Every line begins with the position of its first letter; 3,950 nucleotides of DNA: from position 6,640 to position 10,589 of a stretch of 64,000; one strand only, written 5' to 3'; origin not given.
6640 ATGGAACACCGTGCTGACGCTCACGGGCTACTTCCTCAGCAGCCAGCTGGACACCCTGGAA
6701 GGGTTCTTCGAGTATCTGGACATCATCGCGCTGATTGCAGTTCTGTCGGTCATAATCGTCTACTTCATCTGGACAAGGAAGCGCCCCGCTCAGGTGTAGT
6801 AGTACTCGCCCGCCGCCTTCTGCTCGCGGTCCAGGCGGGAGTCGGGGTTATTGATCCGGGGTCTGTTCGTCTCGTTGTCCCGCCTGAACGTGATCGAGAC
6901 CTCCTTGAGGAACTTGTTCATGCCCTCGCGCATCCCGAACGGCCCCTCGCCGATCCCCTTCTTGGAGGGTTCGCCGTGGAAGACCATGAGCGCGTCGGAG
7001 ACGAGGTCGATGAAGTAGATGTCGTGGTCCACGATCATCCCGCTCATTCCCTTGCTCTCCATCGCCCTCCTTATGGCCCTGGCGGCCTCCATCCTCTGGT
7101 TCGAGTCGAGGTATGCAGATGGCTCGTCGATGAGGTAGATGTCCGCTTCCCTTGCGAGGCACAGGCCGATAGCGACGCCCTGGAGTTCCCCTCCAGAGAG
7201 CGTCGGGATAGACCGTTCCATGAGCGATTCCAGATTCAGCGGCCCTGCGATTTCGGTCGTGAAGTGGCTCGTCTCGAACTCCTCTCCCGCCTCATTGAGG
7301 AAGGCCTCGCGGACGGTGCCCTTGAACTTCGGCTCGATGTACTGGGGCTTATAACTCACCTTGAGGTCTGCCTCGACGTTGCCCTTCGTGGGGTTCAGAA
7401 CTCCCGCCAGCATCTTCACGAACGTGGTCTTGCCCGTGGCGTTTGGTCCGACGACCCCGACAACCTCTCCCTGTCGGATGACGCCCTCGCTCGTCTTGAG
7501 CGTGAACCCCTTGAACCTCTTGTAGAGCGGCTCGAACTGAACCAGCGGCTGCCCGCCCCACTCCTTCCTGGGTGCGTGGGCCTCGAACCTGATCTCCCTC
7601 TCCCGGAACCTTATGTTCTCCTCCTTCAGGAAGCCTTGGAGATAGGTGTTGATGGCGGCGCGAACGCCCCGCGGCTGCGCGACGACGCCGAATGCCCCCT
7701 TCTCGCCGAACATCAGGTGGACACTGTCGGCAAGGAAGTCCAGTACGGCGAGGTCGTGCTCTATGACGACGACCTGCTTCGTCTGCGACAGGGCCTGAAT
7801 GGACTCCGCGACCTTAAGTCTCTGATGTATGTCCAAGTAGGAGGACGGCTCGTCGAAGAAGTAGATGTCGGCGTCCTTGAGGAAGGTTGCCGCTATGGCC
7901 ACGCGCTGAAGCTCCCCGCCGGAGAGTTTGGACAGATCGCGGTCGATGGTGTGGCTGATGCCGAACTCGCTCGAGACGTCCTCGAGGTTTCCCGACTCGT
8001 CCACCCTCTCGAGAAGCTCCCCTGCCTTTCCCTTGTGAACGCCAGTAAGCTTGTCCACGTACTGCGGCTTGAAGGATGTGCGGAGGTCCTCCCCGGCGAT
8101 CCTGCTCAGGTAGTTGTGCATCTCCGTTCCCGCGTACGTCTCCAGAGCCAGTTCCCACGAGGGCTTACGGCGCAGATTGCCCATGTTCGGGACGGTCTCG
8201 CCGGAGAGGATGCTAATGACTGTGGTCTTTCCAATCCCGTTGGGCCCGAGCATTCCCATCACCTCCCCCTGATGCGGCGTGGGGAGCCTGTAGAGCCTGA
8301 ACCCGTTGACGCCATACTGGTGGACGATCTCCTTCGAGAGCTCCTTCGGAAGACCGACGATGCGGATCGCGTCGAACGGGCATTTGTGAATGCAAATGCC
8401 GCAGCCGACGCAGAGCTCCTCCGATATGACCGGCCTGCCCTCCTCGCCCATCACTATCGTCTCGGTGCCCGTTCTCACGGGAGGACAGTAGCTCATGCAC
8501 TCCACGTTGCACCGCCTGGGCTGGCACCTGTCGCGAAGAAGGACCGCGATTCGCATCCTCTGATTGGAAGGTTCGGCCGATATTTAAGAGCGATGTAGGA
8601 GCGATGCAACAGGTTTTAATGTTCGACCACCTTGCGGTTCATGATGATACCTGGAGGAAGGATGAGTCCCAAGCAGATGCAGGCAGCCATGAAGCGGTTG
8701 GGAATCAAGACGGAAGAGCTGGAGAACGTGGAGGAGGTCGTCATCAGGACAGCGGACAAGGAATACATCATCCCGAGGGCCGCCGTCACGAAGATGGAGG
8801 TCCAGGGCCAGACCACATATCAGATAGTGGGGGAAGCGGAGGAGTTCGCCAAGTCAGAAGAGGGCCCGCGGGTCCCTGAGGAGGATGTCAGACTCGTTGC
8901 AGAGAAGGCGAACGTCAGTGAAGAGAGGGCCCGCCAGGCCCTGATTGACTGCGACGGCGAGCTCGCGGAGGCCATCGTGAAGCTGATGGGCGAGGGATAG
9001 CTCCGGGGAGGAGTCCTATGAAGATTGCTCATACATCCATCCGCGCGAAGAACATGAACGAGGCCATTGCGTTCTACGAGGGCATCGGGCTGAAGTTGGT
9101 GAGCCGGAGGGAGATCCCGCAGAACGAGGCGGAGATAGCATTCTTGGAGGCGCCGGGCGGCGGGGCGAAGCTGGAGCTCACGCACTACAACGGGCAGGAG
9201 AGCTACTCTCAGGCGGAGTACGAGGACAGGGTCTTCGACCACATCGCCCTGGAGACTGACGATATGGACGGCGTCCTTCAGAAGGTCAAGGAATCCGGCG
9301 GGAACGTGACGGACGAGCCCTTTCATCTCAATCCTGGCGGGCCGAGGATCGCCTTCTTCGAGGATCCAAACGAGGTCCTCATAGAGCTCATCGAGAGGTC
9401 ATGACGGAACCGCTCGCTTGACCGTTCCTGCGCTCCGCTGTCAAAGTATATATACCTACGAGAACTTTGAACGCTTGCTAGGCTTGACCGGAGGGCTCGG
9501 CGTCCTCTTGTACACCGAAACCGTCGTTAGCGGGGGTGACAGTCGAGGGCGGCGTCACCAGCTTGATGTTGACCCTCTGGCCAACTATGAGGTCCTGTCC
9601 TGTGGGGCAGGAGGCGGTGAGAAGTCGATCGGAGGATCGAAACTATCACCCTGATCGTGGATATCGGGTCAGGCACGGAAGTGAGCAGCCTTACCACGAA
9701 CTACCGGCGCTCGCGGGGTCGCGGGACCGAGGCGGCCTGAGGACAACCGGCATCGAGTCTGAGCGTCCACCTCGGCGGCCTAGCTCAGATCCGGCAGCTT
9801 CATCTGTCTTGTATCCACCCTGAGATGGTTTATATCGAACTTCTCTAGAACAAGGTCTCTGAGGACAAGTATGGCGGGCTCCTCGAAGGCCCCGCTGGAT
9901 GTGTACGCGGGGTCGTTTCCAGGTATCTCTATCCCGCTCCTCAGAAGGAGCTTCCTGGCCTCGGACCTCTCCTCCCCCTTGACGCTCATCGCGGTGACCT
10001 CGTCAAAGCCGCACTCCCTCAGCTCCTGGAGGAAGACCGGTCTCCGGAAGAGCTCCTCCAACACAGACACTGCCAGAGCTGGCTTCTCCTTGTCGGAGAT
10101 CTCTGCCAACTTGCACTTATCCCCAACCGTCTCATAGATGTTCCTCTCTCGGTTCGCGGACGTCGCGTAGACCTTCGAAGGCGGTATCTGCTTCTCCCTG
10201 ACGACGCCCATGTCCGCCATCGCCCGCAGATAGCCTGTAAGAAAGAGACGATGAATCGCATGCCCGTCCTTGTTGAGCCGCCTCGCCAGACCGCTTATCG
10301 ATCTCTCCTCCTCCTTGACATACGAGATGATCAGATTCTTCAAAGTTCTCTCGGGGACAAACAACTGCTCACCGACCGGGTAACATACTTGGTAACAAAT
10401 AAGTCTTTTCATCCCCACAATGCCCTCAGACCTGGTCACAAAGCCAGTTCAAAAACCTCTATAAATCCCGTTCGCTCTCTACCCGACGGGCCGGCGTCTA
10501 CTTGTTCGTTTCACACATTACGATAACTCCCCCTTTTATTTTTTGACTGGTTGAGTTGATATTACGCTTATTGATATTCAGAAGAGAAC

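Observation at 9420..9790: Unannotated SRP (7S) RNA gene occupying an ORF-poor GC-rich gap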

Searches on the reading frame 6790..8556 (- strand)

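Call 6: search_protein_families(library=pfam, proteins=[window:6790-8556:-])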
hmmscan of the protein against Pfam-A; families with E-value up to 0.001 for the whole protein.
window:6790-8556:- (588 aa): 11 families
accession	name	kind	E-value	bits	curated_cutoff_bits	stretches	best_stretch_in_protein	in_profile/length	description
PF00005.33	ABC_tran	-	2.7e-39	135.4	25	2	95-238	9-136/137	ABC transporter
PF02463.25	SMC_N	-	1.3e-15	57.9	40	1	81-275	5-205/220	RecF/RecN/SMC N terminal domain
PF13304.12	AAA_21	-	5.5e-12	46.8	27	0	188-273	220-304/304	AAA domain, putative AbiEii toxin, Type IV TA system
PF04068.21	Fer4_RLI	-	3.8e-10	39.7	23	1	1-30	1-33/35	Possible Fer4-like domain in RNase L inhibitor, RLI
PF00037.32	Fer4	-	1.2e-07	31.7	21.1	1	42-65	1-24/24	4Fe-4S binding domain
PF13175.12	AAA_15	-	4e-06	27.1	32.1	0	358-428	24-66/374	AAA ATPase domain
PF14697.11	Fer4_21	-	3.4e-05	24.3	35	1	16-65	11-58/59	4Fe-4S dicluster domain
PF00004.35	AAA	-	0.00024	22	21.2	0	368-388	3-23/131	ATPase family associated with various cellular activities (AAA)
PF12837.12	Fer4_6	-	0.00039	20.7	25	1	42-64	2-24/24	4Fe-4S binding domain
PF03215.21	Rad17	-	0.00082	19.8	23.8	0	99-125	47-73/186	Rad17 P-loop domain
PF13237.11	Fer4_10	-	0.00086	19.6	25.5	1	42-64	2-28/53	4Fe-4S dicluster domain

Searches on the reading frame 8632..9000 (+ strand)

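Call 6: search_protein_families(library=pfam, proteins=[window:8632-9000:+])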
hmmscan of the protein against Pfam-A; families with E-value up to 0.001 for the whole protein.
window:8632-9000:+ (122 aa): 2 families
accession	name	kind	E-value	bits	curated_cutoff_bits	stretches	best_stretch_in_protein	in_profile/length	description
PF01849.23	NAC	-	3.4e-17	62.5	21.3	1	13-71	1-56/57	NAC domain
PF19026.7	UBA_HYPK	-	2.6e-07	30.3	27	1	81-118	3-40/41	HYPK UBA domain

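Call 20: search_protein_families(library=ncbifam, proteins=[window:8632-9000:+], max_evalue=0.1)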
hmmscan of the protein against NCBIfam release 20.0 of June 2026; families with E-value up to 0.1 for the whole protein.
window:8632-9000:+ (122 aa): 1 family
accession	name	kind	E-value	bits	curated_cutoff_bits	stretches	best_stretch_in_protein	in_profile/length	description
TIGR00264.2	TIGR00264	equivalog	3.1e-36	124.2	80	1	12-118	4-111/112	nascent polypeptide-associated complex protein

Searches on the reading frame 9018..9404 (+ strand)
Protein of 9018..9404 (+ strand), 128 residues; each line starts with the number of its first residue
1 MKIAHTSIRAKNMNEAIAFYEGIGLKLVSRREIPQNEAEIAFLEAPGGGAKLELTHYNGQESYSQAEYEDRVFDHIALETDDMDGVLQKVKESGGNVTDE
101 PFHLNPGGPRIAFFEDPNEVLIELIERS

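Call 6: search_protein_families(library=pfam, proteins=[window:9018-9404:+])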
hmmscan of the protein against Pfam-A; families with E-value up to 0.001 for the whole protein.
window:9018-9404:+ (128 aa): 2 families
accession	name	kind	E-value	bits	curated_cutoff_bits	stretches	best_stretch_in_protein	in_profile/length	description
PF00903.31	Glyoxalase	-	4.3e-17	63.1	20.6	1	2-124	1-121/121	Glyoxalase/Bleomycin resistance protein/Dioxygenase superfamily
PF13669.12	Glyoxalase_4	-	1.3e-10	42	27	1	5-113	2-109/109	Glyoxalase/Bleomycin resistance protein/Dioxygenase superfamily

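Call 20: search_protein_families(library=ncbifam, proteins=[window:9018-9404:+], max_evalue=0.1)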
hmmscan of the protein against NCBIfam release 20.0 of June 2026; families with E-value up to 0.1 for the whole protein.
window:9018-9404:+ (128 aa): 8 families
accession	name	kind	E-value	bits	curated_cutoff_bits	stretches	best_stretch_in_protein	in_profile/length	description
TIGR00068.2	glyox_I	equivalog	6e-19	68.4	120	1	3-127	2-140/143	lactoylglutathione lyase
NF050074.1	glyox_I_GloA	exception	1.7e-16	60.5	165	1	2-125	1-120/121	lactoylglutathione lyase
NF007629.0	PRK10291.1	equivalog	1.9e-15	56.9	246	1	1-127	1-126/135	lactoylglutathione lyase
TIGR03081.1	metmalonyl_epim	equivalog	1.3e-11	45.1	114.95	1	2-126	1-129/129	methylmalonyl-CoA epimerase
NF050075.1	SMU1112c_YaeR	equivalog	6.2e-07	29.7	140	1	2-126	3-125/125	SMU1112c/YaeR family gloxylase I-like metalloprotein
NF008551.0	PRK11478.1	equivalog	0.0018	18.8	148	1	49-126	53-128/129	VOC family protein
NF000125.1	498180014_fosA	hypoth_equivalog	0.0068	16.6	250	1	4-125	7-117/129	Fos family putative thiol transferase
TIGR03211.1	catechol_2_3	equivalog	0.038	13.3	320.2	0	1-31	3-34/303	catechol 2,3-dioxygenase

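Call 34: find_encoding_contigs(protein=window:9018-9404:+, flank=3000, max_places=6)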
Protein window:9018-9404:+ (128 aa): 3 contigs read that carry it; 1 place shown.
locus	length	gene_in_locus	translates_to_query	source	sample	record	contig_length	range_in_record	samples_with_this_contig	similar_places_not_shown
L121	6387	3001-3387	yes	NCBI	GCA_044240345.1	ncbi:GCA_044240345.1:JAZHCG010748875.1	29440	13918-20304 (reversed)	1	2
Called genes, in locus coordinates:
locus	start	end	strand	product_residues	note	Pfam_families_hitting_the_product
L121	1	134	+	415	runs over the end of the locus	PF01979:Amidohydro_1, PF07969:Amidohydro_3 (faint), PF12890:DHOase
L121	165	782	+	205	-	PF09335:VTT_dom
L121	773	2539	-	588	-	PF04068:Fer4_RLI, PF00037:Fer4, PF02463:SMC_N, PF13175:AAA_15 (faint), PF00005:ABC_tran, PF13304:AAA_21 (faint), PF00005:ABC_tran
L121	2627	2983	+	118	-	PF01849:NAC, PF19026:UBA_HYPK (weak)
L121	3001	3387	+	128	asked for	PF00903:Glyoxalase, PF13669:Glyoxalase_4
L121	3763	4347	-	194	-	-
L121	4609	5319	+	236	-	PF06745:ATPase, PF23442:DUF7125 (weak)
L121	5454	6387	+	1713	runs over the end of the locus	PF00082:Peptidase_S8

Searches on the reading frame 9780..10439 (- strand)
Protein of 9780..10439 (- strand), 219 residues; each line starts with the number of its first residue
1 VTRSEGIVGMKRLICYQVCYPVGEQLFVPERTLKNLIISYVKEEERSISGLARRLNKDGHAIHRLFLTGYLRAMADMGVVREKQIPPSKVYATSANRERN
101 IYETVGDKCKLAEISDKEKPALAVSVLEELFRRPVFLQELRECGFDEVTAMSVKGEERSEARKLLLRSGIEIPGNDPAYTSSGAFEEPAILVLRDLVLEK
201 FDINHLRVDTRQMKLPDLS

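Call 6: search_protein_families(library=pfam, proteins=[window:9780-10439:-])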
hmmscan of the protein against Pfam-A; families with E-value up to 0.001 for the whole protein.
window:9780-10439:- (219 aa): 0 families

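Call 20: search_protein_families(library=ncbifam, proteins=[window:9780-10439:-], max_evalue=0.1)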
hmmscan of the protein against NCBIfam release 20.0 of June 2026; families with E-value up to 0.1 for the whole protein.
window:9780-10439:- (219 aa): 0 families

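Call 25: search_solved_structures(query=A2, max_evalue=1, show_alignments=1)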
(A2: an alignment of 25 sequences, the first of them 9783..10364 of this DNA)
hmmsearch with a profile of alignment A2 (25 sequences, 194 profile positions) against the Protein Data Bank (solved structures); distinct sequences matched with E-value up to 1: 0.

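Call 26: search_protein_families(library=pfam, alignment_id=A2, max_evalue=1)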
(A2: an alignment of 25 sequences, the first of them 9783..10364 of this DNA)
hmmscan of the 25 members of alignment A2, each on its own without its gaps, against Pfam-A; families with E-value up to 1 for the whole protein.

A. member 1, window:9783-10364:- (194 aa): 3 families
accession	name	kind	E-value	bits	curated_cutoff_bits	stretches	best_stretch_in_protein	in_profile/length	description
PF25212.1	HVO_A0114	-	0.034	14.4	27.6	1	16-56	32-67/84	HVO_A0114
PF19986.4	DUF6422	-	0.29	11.8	25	1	132-156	25-49/94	Family of unknown function (DUF6422)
PF01022.26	HTH_5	-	0.3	11.4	22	0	11-33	6-28/47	Bacterial regulatory protein, arsR family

B. families by the number of members that match (of 25 scanned): 16 families
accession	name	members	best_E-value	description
PF21248.3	SoFic-like_C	15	0.026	Protein adenylyltransferase SoFic-like, C-terminal domain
PF01022.26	HTH_5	7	0.08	Bacterial regulatory protein, arsR family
PF20803.2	PaaX_M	5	0.001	PaaX protein central Cas2-like domain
PF25212.1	HVO_A0114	4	0.011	HVO_A0114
PF19986.4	DUF6422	2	0.0074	Family of unknown function (DUF6422)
PF14530.12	DUF4439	2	0.065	Domain of unknown function (DUF4439)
PF09170.16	STN1_2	1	0.0081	CST, complex subunit STN1, C terminal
PF01261.30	AP_endonuc_2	1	0.067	Xylose isomerase-like TIM barrel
PF19282.5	Exportin-T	1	0.071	Exportin-T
PF13377.12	Peripla_BP_3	1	0.089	Periplasmic binding protein-like domain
PF06627.17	DUF1153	1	0.096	Protein of unknown function (DUF1153)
PF02024.20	Leptin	1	0.13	Leptin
PF24201.1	DUF7426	1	0.18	Domain of unknown function (DUF7426)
PF10742.14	DUF2555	1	0.2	Protein of unknown function (DUF2555)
PF13193.12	AMP-binding_C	1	0.31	AMP-binding enzyme C-terminal domain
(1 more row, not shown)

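Call 41: predict_structure(protein=window:9783-10364:-)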
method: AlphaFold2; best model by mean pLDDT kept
length: 194 residues; sequences in the alignment: 1
mean_pLDDT: 41.3   pTM: 0.42
mean pLDDT of the five models: 41.3, 37.1, 34.9, 30.9, 30.5
residues with pLDDT >= 90: 0; 70-90: 0; 50-70: 41; < 50: 153
segments of 3 or more residues with pLDDT < 50: 1-36, 58-87, 90-100, 119-194
pLDDT, mean of each block of 10 residues (from residue 1): 34 35 36 48 59 53 41 42 47 48 55 53 35 35 32 34 40 38 26 25
secondary structure, 60 per line:
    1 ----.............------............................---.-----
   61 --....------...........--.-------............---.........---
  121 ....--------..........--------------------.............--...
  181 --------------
elements in order: H5-17 H24-51 H63-66 H73-83 H94-105 H109-117 H121-124 H133-142 H163-175

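Call 42: find_homologous_proteins(query=A2, max_evalue=0.001)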
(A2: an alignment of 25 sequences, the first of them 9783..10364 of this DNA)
Query A2 (25 sequences) (194 aa, profile of the alignment): 642 proteins with E <= 0.001 among 8000 candidates; the best 120 are listed.
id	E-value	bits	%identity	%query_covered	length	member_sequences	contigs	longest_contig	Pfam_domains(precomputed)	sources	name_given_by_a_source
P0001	3.8e-95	335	52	98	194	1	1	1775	-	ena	-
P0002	5.4e-95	335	51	98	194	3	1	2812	-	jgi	-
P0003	6.6e-95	334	52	98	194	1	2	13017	-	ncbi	-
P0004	1.2e-94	334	51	98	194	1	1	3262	-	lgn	-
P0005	1.3e-94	334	51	98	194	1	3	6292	-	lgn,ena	-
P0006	1.4e-94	333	48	98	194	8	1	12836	-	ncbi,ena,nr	ncbi:MAG TPA: hypothetical protein VFA17_04110 [Thermoplasmata archaeon]|nr:hypothetical protein [Th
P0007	1.6e-94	333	48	99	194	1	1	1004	-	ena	-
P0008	2.1e-94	333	48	99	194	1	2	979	-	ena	-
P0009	2.6e-94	333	52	98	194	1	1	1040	-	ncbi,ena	-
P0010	2.8e-94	332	50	99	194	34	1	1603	-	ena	-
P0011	3.1e-94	332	50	98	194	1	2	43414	-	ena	-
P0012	3.5e-94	332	49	98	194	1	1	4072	-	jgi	jgi:hypothetical protein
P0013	3.7e-94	332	50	98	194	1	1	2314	-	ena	-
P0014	4.0e-94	332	51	98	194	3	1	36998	-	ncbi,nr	ncbi:MAG TPA: hypothetical protein VEY12_08995 [Thermoplasmata archaeon]|nr:hypothetical protein [Th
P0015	4.3e-94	332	50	98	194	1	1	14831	-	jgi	-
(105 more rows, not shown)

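Call 51: predict_structure(alignment_id=A3)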
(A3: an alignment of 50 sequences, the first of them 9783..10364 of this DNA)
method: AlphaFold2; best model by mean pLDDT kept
length: 194 residues; sequences in the alignment: 50
mean_pLDDT: 74.6   pTM: 0.54
mean pLDDT of the five models: 74.6, 72.4, 70.9, 69.3, 55.0
residues with pLDDT >= 90: 16; 70-90: 122; 50-70: 32; < 50: 24
segments of 3 or more residues with pLDDT < 50: 1-4, 64-71, 183-186, 188-194
pLDDT, mean of each block of 10 residues (from residue 1): 58 72 76 78 78 68 48 75 89 89 89 88 81 86 78 79 83 69 46 46
secondary structure, 60 per line:
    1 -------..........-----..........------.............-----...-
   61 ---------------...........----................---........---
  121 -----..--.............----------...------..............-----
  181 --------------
elements in order: H8-17 H23-32 H39-51 H76-86 H91-106 H112-117 H130-142 E153-155 H162-175

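Call 53: fold_search(model_id=the predicted structure, library=pdb)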
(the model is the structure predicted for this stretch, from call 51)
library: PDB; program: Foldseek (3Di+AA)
matches with E <= 10: 78; with E <= 0.001: 0
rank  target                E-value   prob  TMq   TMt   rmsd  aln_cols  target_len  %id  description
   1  4xgc_E                4.3e-01  0.07  0.14  0.09  14.8       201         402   15  Crystal structure of the eukaryotic origin recognition complex (released 2015-04-01)
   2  3w6j_B                4.5e-01  0.12  0.20  0.23  16.9       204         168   15  Crystal structure of ScpAB core complex (released 2013-04-24)
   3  7tra_Q                7.2e-01  0.06  0.15  0.14  17.5       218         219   14  Cascade complex from type I-A CRISPR-Cas system (released 2022-08-10)
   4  8f1j_M                9.5e-01  0.09  0.16  0.09  13.7       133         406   16  SigN RNA polymerase early-melted intermediate bound to mismatch DNA fragment dhsU36mm2 (-12A) (released 2023-04-05)
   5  9msg_M                1.0e+00  0.04  0.14  0.06  22.1       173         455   14  De novo SigN RNA polymerase transcription initiation intermediate with bound SigN-RII (released 2025-08-13)
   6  2rdp                  1.1e+00  0.11  0.19  0.23  11.6       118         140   10  The structure of a MarR family protein from Bacillus stearothermophilus (released 2007-11-13)
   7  5jk0_A                1.3e+00  0.05  0.16  0.11  16.6       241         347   11  Crystal structure of XerH site-specific recombinase bound to difH substrate: pre-cleavage complex (released 2016-12-28)
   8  1z1b_A                1.3e+00  0.05  0.17  0.11  17.5       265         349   12  Crystal structure of a lambda integrase dimer bound to a COC' core site (released 2005-06-28)
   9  3fhz_C                1.4e+00  0.23  0.20  0.24  11.7        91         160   15  Crystal structure of the arginine repressor from Mycobacterium tuberculosis bound with its DNA operator and co-repress (released 2009-03-24)
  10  9msf_M                1.4e+00  0.06  0.16  0.08  17.0       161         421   15  de novo SigN RNA polymerase transcription initiation intermediate with post-catalytic bEBP state (RPi1 closed ring) (released 2025-08-13)
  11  9mse_M                1.4e+00  0.05  0.16  0.08  18.7       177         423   15  de novo SigN RNA polymerase transcription initiation intermediate with pre-catalytic bEBP state (RPi1 open ring) (released 2025-08-13)
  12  3fhz_B                1.6e+00  0.21  0.20  0.24  11.7        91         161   15  Crystal structure of the arginine repressor from Mycobacterium tuberculosis bound with its DNA operator and co-repress (released 2009-03-24)
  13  5dy1_B                1.7e+00  0.08  0.16  0.15  14.3       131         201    8  Crystal of Selenomethionine substituted AmtR from Corynebacterium glutamicum (released 2016-01-13)
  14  5ujm_E                1.7e+00  0.03  0.14  0.10  14.2       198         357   12  Structure of the active form of human Origin Recognition Complex and its ATPase motor module (released 2017-02-08)
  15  8ylh_B                2.2e+00  0.07  0.21  0.24  12.6       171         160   12  Crystal structure of Pectobacterium atrosepticum PecS (released 2024-11-13)
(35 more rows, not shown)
